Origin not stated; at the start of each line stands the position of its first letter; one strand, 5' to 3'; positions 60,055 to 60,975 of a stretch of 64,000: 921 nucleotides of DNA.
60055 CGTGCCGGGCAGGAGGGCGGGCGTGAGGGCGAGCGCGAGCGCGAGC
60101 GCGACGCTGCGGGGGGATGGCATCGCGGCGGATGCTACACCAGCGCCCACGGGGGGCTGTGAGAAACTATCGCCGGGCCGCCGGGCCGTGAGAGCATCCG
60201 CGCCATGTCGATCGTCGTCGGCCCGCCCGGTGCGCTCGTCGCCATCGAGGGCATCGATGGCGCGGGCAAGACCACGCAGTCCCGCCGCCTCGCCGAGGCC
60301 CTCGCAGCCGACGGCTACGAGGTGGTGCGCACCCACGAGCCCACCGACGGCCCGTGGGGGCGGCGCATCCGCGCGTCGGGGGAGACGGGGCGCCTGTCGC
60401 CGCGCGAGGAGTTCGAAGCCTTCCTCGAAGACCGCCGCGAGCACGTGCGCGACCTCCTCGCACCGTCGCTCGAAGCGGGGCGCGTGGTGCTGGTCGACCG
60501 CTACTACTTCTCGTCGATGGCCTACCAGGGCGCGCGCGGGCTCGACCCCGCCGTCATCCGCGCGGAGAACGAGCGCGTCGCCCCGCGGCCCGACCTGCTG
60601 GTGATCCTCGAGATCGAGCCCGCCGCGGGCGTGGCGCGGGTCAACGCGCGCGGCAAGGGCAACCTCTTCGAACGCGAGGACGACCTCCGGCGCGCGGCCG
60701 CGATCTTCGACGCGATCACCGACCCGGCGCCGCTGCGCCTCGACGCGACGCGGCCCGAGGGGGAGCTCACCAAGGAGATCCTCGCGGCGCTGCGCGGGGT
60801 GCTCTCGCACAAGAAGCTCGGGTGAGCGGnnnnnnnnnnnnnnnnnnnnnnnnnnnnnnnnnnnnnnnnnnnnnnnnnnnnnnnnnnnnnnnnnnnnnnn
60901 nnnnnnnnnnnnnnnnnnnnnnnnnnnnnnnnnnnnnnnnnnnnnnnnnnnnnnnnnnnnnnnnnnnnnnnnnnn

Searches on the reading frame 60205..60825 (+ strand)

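Call 82: search_protein_families(library=padloc, proteins=[window:60205-60825:+], max_evalue=0.01)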
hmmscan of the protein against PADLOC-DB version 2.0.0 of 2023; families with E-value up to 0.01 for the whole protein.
window:60205-60825:+ (206 aa): 2 families
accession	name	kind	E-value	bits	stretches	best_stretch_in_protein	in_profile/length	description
PDLC04690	PDC-M51B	-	1.3e-14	52.4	2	88-151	74-135/191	-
PDLC02911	VakA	-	0.00059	18.4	1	12-41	5-34/163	-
